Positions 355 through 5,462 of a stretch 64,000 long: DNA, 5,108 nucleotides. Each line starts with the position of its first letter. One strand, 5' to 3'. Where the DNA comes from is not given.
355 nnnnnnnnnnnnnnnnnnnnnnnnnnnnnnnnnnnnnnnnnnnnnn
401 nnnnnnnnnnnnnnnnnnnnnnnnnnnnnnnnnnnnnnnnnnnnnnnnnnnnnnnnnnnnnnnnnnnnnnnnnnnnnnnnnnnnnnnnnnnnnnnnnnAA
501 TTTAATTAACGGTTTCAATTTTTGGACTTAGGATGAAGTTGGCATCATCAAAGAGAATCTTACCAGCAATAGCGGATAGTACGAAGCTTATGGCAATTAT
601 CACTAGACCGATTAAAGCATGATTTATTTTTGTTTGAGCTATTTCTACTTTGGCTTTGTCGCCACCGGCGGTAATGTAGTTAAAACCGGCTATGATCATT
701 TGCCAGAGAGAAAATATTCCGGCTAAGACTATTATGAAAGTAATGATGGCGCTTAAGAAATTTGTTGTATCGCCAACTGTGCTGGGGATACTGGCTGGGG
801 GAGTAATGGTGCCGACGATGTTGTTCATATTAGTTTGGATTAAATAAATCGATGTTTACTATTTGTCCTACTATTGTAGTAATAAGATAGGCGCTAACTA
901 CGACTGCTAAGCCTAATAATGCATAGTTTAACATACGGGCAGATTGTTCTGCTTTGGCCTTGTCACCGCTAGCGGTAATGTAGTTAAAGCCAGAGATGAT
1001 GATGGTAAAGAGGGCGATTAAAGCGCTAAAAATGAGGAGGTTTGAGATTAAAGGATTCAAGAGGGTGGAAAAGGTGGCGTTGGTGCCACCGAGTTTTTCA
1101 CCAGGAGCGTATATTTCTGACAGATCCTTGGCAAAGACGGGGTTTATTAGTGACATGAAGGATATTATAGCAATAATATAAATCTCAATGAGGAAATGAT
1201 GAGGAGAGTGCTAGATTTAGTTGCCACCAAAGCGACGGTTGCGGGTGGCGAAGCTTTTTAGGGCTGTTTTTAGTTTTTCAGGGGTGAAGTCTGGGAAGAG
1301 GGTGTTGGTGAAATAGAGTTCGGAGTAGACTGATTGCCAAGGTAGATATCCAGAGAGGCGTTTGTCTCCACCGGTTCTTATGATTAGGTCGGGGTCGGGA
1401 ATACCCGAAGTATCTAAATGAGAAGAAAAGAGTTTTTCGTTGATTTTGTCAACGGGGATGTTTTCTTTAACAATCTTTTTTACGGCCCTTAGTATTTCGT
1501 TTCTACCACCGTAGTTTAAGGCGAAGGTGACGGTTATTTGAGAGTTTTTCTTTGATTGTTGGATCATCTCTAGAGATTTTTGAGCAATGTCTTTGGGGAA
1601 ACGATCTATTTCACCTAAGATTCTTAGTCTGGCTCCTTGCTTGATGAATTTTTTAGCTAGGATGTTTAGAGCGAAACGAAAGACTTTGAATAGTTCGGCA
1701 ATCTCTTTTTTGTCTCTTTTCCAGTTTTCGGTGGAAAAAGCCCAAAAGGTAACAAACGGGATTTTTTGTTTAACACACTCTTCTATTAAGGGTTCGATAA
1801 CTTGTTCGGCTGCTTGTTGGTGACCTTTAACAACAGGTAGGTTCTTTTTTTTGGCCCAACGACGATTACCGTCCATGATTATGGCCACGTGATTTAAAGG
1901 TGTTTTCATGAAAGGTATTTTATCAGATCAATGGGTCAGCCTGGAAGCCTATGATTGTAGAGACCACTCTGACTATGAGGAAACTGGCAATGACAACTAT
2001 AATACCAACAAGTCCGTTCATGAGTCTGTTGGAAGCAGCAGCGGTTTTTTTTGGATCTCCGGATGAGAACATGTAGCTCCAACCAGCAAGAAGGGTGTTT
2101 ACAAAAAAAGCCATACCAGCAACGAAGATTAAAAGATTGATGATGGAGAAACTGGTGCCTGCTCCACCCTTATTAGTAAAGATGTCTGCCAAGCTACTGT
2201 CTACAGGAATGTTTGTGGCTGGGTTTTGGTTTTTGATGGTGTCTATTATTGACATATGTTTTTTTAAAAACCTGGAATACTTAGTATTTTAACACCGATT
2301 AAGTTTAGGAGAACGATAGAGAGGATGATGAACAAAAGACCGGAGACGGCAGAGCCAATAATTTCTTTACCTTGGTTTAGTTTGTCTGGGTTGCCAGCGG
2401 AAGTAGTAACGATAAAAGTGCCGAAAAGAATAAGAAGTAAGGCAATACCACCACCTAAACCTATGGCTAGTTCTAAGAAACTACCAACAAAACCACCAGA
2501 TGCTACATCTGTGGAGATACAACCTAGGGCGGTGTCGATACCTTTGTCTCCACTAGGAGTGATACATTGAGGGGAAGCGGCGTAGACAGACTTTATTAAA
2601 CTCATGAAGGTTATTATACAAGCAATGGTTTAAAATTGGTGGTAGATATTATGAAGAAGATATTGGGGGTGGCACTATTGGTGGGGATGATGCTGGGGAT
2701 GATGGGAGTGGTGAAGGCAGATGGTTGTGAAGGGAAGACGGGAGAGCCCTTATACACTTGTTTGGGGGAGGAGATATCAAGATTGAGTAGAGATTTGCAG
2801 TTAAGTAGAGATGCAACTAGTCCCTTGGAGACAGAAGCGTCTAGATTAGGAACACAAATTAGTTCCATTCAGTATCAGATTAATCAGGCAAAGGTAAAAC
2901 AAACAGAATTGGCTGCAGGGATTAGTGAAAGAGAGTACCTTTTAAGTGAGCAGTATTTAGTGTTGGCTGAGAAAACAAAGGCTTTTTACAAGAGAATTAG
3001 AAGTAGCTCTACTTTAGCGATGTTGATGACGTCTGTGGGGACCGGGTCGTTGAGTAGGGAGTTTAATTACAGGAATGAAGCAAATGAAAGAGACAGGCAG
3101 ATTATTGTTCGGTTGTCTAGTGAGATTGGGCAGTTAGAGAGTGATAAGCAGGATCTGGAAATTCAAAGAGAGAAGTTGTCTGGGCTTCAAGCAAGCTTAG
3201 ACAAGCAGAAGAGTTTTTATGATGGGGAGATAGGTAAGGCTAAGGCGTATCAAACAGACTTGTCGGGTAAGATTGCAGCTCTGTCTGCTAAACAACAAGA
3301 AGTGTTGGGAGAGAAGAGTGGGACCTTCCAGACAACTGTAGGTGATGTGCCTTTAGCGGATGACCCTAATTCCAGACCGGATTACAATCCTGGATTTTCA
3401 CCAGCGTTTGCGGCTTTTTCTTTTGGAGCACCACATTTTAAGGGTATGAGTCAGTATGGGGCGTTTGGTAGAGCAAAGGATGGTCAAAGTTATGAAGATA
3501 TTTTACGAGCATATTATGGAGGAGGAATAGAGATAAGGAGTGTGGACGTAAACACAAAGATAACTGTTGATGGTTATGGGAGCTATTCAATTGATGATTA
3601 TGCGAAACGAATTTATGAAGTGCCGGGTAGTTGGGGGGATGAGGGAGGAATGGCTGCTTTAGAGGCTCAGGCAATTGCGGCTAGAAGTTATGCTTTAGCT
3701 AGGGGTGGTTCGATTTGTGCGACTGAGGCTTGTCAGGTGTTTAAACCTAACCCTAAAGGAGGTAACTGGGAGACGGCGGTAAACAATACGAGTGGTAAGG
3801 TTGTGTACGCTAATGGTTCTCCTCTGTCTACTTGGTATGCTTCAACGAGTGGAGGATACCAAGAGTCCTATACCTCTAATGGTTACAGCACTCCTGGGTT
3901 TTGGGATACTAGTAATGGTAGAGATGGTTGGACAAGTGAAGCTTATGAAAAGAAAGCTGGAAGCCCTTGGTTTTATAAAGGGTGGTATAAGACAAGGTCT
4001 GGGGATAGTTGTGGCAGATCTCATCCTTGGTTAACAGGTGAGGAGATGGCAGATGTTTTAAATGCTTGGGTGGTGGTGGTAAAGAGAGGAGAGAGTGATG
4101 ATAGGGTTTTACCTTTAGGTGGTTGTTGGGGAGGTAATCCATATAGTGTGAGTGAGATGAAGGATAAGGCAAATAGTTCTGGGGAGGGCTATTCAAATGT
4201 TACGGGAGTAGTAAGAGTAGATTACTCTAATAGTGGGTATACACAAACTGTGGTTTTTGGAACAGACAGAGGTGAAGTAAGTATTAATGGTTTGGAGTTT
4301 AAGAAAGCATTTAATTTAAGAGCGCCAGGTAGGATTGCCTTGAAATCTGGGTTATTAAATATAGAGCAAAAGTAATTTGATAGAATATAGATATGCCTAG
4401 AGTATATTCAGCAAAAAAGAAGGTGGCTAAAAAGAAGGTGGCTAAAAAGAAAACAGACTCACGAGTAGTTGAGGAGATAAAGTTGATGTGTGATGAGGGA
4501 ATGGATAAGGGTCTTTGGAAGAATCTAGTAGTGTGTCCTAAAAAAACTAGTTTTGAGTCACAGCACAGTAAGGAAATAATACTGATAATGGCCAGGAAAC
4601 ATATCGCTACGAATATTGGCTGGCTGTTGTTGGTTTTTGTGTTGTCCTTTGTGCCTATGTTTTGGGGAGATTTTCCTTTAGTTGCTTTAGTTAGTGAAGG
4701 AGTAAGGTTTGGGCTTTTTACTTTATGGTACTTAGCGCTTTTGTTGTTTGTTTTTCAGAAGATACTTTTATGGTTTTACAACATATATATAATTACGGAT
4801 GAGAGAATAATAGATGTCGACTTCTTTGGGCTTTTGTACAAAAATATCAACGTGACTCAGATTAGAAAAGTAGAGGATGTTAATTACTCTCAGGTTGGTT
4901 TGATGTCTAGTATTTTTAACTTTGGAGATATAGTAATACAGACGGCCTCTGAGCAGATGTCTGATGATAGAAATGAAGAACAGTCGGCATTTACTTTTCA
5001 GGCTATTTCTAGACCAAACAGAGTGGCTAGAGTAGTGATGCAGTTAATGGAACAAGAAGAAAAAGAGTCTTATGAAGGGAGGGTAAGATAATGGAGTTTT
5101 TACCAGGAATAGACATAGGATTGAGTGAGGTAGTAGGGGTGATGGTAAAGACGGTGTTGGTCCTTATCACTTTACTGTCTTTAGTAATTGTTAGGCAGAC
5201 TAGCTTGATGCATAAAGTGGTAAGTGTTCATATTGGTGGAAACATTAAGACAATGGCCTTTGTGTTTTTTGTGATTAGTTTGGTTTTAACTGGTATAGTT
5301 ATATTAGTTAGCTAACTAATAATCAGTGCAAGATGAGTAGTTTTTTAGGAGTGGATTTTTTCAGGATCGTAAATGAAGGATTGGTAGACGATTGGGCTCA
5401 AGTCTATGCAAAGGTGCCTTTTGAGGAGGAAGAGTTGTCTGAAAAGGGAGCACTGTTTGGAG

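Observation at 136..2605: Tandem array of five paralogous T4SS-pilin-like (TrbC/VirB2-type) genes interrupted by uppS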

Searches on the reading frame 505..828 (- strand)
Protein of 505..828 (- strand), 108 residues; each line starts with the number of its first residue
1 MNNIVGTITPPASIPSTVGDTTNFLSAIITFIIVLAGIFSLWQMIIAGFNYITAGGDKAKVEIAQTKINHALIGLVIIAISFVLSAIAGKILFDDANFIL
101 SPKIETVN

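Call 3: search_protein_families(library=pfam, proteins=[window:505-828:-], max_evalue=1)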
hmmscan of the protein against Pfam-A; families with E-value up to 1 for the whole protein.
window:505-828:- (108 aa): 2 families
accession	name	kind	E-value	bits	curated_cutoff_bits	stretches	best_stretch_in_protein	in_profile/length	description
PF18895.5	T4SS_pilin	-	0.0034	17.9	26.6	1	22-81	6-64/71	Type IV secretion system pilin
PF24003.1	DUF7319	-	0.042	13.7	27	1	10-87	105-167/205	Domain of unknown function (DUF7319)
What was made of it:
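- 502..828 (-): P4, 108-aa pilin-like protein. PF18895 17.9 bits, E=0.0034, below the cutoff (call 3).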

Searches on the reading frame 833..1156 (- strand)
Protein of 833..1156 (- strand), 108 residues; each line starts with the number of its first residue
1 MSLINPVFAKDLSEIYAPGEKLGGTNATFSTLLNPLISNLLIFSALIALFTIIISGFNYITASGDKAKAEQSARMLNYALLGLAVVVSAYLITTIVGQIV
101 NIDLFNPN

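Call 3: search_protein_families(library=pfam, proteins=[window:833-1156:-], max_evalue=1)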
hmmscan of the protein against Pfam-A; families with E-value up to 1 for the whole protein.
window:833-1156:- (108 aa): 7 families
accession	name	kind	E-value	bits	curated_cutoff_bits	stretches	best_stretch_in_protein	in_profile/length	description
PF18895.5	T4SS_pilin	-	2.7e-06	27.8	26.6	1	28-96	4-71/71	Type IV secretion system pilin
PF05987.18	DUF898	-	0.0012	18.4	28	1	2-106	146-251/336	Bacterial protein of unknown function (DUF898)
PF19607.4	DUF6112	-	0.016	15.5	25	1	33-89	16-73/88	Family of unknown function (DUF6112)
PF24365.1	DUF7521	-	0.019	15.7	27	1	52-104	8-59/82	Family of unknown function (DUF7521)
PF02921.19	UCR_TM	-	0.031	15.1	23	1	67-100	25-58/66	Ubiquinol cytochrome reductase transmembrane region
PF17319.7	DUF5362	-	0.077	13.3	25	1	38-102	22-87/94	Family of unknown function (DUF5362)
PF07264.17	EI24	-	0.081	13.5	32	1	30-100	16-82/199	Sulfate transporter CysZ/Etoposide-induced protein 2.4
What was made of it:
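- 830..1156 (-): P3, 108-aa pilin-like protein with the mini-leader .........|K. PF18895 27.8 bits (call 3).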

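Call 50: search_protein_families(library=ncbifam, proteins=[window:833-1156:-], max_evalue=0.01)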
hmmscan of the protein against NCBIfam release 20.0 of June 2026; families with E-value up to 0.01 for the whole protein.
window:833-1156:- (108 aa): 1 family
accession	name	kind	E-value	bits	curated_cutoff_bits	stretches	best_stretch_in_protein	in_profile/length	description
NF045849.1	ICE_MMCAP2_0565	equivalog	1.5e-05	24.5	40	1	28-98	8-78/80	Mbov_0395 family pilin-like conjugal transfer protein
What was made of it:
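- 830..1156 (-): NF045849 E=1.5e-5 (call 50).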

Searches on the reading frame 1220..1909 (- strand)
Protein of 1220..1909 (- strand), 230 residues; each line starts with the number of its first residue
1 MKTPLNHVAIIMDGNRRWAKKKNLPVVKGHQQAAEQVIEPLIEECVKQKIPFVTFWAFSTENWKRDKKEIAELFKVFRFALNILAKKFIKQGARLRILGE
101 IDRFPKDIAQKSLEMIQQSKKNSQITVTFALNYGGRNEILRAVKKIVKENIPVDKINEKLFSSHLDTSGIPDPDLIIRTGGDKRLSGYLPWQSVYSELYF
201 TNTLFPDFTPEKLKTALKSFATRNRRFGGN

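Call 3: search_protein_families(library=pfam, proteins=[window:1220-1909:-], max_evalue=1)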
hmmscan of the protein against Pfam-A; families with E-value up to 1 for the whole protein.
window:1220-1909:- (230 aa): 3 families
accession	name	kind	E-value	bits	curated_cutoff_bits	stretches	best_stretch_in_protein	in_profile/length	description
PF01255.24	Prenyltransf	-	9.6e-75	251.3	27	1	11-228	1-219/219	Putative undecaprenyl diphosphate synthase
PF14643.11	DUF4455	-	0.069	12.2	30.4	1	28-120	143-231/469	Domain of unknown function (DUF4455)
PF03299.19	TF_AP-2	-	0.13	12.6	23.4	1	106-166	57-117/197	Transcription factor AP-2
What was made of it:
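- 1217..1909 (-): uppS, undecaprenyl diphosphate synthase, nested in the array. PF01255 E=1e-74, full length (call 3).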

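Call 25: find_related_loci(query=window:1220-1909:-, collection=genome_contigs, flank=10000)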
Query window:1220-1909:- (230 aa) in genome_contigs; peptide patterns used: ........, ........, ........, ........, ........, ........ (x = any residue, [..] = any of these).
600 stretches matched a pattern (row limit reached: there are more); 552 encode a relative of the query (tblastn E <= 1e-3); the best 80 are kept; 80 distinct loci.
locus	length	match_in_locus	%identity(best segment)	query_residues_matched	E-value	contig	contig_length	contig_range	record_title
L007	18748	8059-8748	84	1-230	2e-131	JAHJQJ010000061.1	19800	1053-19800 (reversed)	MAG: Patescibacteria group bacterium isolate OS_PC_MetaG.mb.105 OS_PC_MetaG.mb.105_k141_548148, whole genome shotgun seq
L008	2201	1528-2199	70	1-224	5e-113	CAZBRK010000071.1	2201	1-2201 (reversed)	MAG TPA_asm: uncultured Pseudomonadales bacterium isolate binchicken_co243_137 genome assembly, contig: NODE_55966_lengt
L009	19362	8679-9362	55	6-228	5e-84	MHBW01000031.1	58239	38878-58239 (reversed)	MAG: Candidatus Blackburnbacteria bacterium RIFCSPHIGHO2_01_FULL_43_15b rifcsphigho2_01_scaffold_703, whole genome shotg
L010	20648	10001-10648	55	2-228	1e-79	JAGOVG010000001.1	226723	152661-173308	Candidatus Woesebacteria bacterium isolate Gw_Eff_bin_546 Gw_Eff_34_length_226723_cov_8.811360, whole genome shotgun seq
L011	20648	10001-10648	50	1-228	1e-73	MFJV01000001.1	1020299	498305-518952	MAG: Candidatus Gottesmanbacteria bacterium RIFCSPLOWO2_01_FULL_43_11b rifcsplowo2_01_scaffold_30, whole genome shotgun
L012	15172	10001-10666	50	6-228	5e-73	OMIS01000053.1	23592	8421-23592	bacterium isolate AM_0466 genome assembly, contig: AM_0466_53, whole genome shotgun sequence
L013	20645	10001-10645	49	6-228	8e-72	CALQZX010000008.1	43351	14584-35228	MAG: Parcubacteria group bacterium isolate MiH-14oct19-109 genome assembly, contig: MiH-14oct19-C1435, whole genome shot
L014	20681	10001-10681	47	6-229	5e-71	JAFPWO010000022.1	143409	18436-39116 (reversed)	MAG: Lachnospiraceae bacterium isolate RGIG1540 Goat_Abomasum-5__c638580, whole genome shotgun sequence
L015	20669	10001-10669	46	6-229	3e-67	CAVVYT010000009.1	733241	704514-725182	MAG: uncultured Chloroflexia bacterium isolate MFD03899.bin.2.174 genome assembly, contig: contig_741, whole genome shot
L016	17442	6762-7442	45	5-228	6e-67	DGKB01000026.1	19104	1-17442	MAG TPA_asm: Akkermansiaceae bacterium UBA4581 UBA4581_contig_5451, whole genome shotgun sequence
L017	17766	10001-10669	47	6-229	2e-66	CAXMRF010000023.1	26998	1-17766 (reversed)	MAG: uncultured Nitrosomonadaceae bacterium isolate 10C-St20-MC-01_bin.10.strict genome assembly, contig: NODE_23_length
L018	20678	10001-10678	48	8-229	6e-66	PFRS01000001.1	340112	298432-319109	MAG: Candidatus Pacebacteria bacterium CG_4_9_14_0_2_um_filter_40_15 CG_4_9_14_0.2_um_filter_scaffold_0_c, whole genome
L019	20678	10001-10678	45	1-228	8e-66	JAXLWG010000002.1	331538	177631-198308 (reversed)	MAG: Anaerolineae bacterium isolate STL-CHL17 C2.97.fa-2, whole genome shotgun sequence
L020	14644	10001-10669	46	6-229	1e-65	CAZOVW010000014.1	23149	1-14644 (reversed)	MAG TPA_asm: uncultured Dehalococcoidales bacterium isolate binchicken_co318_153 genome assembly, contig: NODE_941_lengt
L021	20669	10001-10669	45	6-229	8e-66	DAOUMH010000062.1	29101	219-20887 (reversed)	MAG TPA_asm: Dehalococcoidales bacterium isolate W53_108 k135_212015, whole genome shotgun sequence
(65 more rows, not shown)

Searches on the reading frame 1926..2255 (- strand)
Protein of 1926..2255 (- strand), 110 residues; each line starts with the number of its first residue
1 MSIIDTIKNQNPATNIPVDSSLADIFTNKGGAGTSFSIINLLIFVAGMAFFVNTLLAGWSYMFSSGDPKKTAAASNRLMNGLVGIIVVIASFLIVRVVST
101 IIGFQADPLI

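Call 3: search_protein_families(library=pfam, proteins=[window:1926-2255:-], max_evalue=1)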
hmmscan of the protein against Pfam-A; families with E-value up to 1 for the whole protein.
window:1926-2255:- (110 aa): 3 families
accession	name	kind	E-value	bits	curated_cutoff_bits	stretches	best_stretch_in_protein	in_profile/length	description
PF18895.5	T4SS_pilin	-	3.2e-06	27.6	26.6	1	41-98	15-71/71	Type IV secretion system pilin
PF20990.2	DUF2207_C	-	0.099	12.8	33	1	24-94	125-185/247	Predicted membrane protein (DUF2207) C-terminal domain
PF04246.17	RseC_MucC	-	0.75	10.2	24.4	0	50-102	77-118/130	Positive regulator of sigma(E), RseC/MucC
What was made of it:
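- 1923..2255 (-): P2, 110-aa pilin-like protein. PF18895 27.6 bits (call 3).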

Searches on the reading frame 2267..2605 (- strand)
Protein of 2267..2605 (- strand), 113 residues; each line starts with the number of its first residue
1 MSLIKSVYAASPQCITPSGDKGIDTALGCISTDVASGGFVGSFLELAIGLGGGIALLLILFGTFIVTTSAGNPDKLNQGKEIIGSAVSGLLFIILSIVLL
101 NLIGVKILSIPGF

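Call 3: search_protein_families(library=pfam, proteins=[window:2267-2605:-], max_evalue=1)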
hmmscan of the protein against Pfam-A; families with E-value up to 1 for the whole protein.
window:2267-2605:- (113 aa): 1 family
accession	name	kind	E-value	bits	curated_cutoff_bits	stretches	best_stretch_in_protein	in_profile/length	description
PF18895.5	T4SS_pilin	-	0.00013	22.4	26.6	1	43-103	12-71/71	Type IV secretion system pilin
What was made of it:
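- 2264..2605 (-): P1, 113-aa pilin-like protein, first gene of the array. It has a conserved Cys pair (C14, C29) in the N-terminal tail. Orthologs elsewhere carry signal peptides and larger N-terminal ectodomains. PF18895 22.4 bits, below the cutoff (call 3).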

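Call 50: search_protein_families(library=ncbifam, proteins=[window:2267-2605:-], max_evalue=0.01)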
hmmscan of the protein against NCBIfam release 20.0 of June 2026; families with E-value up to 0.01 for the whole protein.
window:2267-2605:- (113 aa): 1 family
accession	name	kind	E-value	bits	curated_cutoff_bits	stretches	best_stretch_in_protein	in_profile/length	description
NF047765.1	LIC_13387_fam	subfamily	0.0036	17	33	1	32-98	42-109/131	LIC_13387 family protein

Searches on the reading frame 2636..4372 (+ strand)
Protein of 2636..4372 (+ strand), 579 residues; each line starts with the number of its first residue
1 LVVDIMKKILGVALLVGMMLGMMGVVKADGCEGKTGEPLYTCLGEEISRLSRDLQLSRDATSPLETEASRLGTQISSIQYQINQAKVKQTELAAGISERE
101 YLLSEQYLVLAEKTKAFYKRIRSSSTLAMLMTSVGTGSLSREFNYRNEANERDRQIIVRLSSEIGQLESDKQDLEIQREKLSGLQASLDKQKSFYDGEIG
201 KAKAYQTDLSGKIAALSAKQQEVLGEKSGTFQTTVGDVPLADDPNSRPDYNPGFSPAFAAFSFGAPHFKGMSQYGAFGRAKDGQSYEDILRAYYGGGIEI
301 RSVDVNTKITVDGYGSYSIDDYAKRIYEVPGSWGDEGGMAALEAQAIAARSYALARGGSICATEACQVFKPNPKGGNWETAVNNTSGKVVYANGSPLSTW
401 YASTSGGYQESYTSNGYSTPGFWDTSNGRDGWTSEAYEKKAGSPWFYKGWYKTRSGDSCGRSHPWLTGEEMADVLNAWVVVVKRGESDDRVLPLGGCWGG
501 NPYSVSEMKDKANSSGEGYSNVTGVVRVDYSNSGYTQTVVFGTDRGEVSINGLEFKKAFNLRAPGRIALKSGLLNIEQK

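Call 3: search_protein_families(library=pfam, proteins=[window:2636-4372:+], max_evalue=1)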
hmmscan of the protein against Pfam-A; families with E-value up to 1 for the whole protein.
window:2636-4372:+ (579 aa): 8 families
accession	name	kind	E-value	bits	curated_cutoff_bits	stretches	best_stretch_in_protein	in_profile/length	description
PF08486.15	SpoIID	-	1.1e-09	39.3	23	1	329-390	21-95/97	Stage II sporulation protein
PF04849.18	HAP1_N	-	0.0034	17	33.9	1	136-194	217-276/307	HAP1 N-terminal conserved region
PF24319.2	DUF7491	-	0.039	14.6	30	0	157-207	37-87/90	Coiled-coil region of unknown function (DUF7491)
PF07888.16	CALCOCO1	-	0.066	12.5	36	1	45-94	185-234/496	Calcium binding and coiled-coil domain (CALCOCO1) like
PF25450.1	Rab11-FIP3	-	0.14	12.9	31.9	0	43-96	66-119/125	Rab11-FIP3-like domain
PF13874.11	Nup54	-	0.15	12.5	30.5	0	44-89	85-133/140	Nucleoporin complex subunit 54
PF14932.11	HAUS-augmin3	-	0.16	11.8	29.4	0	47-121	68-142/260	HAUS augmin-like complex subunit 3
PF19220.6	Rod_CreS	-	0.73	9.2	100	1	47-116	8-77/359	Crescentin, rod domain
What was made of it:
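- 2651..4375 (+): SpoIID/LytB-domain protein with an N-terminal anchor and coiled coil, transcribed divergently from P1. Candidate cell-wall remodelling partner. PF08486 E=1e-9 (call 3).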

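Call 50: search_protein_families(library=ncbifam, proteins=[window:2651-4372:+], max_evalue=0.01)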
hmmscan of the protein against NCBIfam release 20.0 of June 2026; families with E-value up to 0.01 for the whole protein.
window:2651-4372:+ (574 aa): 3 families
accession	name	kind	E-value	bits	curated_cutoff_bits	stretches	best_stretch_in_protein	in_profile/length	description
TIGR02669.1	SpoIID_LytB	domain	7.8e-25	88.3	83.3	2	333-407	25-107/270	SpoIID/LytB domain-containing protein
TIGR02870.1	spore_II_D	equivalog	6.6e-11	41.9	234.75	1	258-297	299-337/338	stage II sporulation protein D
NF003651.0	PRK05286.2-4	equivalog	0.0034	16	448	1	12-181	95-257/377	quinone-dependent dihydroorotate dehydrogenase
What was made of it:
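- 2651..4375 (+): TIGR02669 88.3 bits against a cutoff of 83.3 (call 50).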

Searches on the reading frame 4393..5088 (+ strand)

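Call 3: search_protein_families(library=pfam, proteins=[window:4393-5088:+], max_evalue=1)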
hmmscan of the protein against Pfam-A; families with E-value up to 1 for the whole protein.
window:4393-5088:+ (232 aa): 1 family
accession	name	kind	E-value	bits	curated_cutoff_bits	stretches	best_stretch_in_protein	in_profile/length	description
PF03703.20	bPH_2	-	0.0002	21.9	22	1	129-208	3-71/78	Bacterial PH domain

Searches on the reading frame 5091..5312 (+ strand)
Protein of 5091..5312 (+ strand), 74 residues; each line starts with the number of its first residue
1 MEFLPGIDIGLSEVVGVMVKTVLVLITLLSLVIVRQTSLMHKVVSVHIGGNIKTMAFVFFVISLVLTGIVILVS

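Call 70: search_protein_families(library=pfam, proteins=[window:5091-5312:+], max_evalue=0.0001)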
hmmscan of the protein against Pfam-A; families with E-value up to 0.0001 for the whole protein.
window:5091-5312:+ (74 aa): 1 family
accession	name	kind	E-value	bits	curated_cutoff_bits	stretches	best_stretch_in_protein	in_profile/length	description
PF18901.5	DUF5657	-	1.9e-05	25.2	25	1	17-72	4-59/61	Family of unknown function (DUF5657)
